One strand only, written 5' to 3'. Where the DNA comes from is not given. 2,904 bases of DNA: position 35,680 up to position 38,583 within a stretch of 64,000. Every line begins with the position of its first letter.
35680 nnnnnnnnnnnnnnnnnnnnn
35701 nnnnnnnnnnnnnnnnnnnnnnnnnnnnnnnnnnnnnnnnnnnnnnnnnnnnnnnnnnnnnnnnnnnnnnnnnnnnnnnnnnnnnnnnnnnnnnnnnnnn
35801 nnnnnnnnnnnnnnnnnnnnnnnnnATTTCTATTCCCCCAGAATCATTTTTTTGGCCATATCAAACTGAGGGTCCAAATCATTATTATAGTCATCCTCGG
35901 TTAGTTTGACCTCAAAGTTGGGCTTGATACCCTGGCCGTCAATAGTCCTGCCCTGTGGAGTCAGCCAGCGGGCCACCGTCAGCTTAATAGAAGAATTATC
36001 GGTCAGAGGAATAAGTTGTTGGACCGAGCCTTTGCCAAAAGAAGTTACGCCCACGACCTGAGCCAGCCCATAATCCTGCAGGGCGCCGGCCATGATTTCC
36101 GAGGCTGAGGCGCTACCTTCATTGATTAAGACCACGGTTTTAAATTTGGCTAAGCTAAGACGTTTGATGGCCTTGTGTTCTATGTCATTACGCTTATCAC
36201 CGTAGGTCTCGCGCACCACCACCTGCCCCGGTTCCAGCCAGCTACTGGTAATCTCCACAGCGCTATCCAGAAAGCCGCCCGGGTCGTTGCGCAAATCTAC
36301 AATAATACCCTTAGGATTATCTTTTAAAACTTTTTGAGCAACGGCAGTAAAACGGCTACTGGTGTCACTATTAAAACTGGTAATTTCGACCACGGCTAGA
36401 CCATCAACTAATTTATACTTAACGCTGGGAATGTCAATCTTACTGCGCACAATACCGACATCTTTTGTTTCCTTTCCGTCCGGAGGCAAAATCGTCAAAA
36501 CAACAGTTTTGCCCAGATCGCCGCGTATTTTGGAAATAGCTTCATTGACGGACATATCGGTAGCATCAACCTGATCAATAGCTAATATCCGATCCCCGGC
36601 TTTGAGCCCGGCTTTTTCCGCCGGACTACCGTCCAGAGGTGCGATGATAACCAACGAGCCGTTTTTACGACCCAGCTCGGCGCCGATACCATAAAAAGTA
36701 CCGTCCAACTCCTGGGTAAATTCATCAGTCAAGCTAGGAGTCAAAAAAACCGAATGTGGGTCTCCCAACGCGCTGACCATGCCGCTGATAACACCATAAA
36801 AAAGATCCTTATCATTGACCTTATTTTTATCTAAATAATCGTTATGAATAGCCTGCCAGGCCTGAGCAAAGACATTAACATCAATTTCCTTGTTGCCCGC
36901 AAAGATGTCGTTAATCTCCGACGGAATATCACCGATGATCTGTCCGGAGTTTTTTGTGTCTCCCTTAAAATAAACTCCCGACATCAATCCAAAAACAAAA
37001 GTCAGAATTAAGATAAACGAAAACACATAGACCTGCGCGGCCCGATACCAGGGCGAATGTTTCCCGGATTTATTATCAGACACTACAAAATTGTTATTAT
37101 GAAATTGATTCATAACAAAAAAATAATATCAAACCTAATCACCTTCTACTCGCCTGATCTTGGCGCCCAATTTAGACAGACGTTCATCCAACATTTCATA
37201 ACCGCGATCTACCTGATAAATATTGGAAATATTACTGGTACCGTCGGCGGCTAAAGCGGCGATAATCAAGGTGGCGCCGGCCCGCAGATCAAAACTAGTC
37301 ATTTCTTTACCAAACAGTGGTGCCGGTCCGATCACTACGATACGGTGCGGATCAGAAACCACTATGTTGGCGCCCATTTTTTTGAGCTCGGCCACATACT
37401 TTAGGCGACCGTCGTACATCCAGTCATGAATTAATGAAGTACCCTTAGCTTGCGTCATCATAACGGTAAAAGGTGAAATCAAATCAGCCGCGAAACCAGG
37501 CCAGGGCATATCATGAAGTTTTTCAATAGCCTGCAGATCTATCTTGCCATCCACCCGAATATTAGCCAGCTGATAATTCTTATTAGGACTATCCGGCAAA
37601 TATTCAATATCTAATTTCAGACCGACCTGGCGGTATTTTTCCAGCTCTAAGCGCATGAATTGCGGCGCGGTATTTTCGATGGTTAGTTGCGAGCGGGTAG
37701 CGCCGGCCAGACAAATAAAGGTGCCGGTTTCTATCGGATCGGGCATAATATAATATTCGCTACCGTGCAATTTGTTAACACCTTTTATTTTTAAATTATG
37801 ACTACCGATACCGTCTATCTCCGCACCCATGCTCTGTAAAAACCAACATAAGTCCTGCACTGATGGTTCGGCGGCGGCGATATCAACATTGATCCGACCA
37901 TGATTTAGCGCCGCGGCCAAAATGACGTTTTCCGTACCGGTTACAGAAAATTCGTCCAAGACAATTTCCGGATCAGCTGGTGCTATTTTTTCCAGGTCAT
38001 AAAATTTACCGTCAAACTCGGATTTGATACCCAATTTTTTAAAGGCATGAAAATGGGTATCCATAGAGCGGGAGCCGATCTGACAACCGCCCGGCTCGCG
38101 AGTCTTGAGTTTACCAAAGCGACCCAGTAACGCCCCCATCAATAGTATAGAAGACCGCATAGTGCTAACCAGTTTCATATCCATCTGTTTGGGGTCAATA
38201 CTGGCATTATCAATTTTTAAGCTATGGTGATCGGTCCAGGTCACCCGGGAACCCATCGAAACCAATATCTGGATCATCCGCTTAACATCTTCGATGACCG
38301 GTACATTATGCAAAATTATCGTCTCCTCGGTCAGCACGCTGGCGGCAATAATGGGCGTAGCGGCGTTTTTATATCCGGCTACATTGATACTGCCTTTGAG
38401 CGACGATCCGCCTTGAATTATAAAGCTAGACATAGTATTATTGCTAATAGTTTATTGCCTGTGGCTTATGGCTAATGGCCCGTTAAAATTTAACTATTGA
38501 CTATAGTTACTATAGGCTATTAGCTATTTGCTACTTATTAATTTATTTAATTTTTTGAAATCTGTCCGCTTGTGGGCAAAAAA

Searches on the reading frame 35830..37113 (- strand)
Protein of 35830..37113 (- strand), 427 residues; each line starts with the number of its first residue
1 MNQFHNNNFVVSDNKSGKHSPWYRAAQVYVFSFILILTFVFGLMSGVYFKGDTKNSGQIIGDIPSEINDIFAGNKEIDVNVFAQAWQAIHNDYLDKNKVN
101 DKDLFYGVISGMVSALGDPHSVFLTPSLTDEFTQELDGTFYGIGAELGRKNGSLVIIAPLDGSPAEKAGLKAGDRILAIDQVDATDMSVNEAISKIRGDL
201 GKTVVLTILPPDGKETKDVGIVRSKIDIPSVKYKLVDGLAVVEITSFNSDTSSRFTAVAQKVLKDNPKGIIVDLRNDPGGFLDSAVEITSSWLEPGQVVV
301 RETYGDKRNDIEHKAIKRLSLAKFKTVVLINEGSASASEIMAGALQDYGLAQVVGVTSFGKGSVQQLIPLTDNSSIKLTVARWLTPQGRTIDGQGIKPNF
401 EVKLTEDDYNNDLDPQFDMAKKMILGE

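Call 47: search_protein_families(library=pfam, proteins=[window:35830-37113:-], max_evalue=0.00001)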
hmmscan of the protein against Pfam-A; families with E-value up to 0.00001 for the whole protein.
window:35830-37113:- (427 aa): 5 families
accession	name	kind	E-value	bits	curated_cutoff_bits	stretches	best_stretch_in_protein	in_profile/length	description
PF03572.23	Peptidase_S41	-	1e-47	162.2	24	1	239-402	2-165/165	Peptidase family S41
PF17820.7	PDZ_6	-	1.7e-12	47.3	27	1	157-208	3-52/54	PDZ domain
PF00595.29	PDZ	-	8.4e-11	42.5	23.2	1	141-208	12-80/81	PDZ domain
PF22694.1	CtpB_N-like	-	3.5e-08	34.2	27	1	78-124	37-81/85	Activating protease CtpB N-terminal domain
PF13180.12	PDZ_2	-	6.8e-08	33.1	27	1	143-215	3-74/80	PDZ domain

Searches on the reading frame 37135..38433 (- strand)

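Call 48: search_protein_families(library=pfam, proteins=[window:37135-38433:-], max_evalue=0.00001)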
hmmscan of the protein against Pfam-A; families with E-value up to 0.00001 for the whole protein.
window:37135-38433:- (432 aa): 1 family
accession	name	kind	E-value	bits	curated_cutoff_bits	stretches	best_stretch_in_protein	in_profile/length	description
PF00275.25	EPSP_synthase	-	1e-64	219.3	22.8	1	7-418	2-416/417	EPSP synthase (3-phosphoshikimate 1-carboxyvinyltransferase)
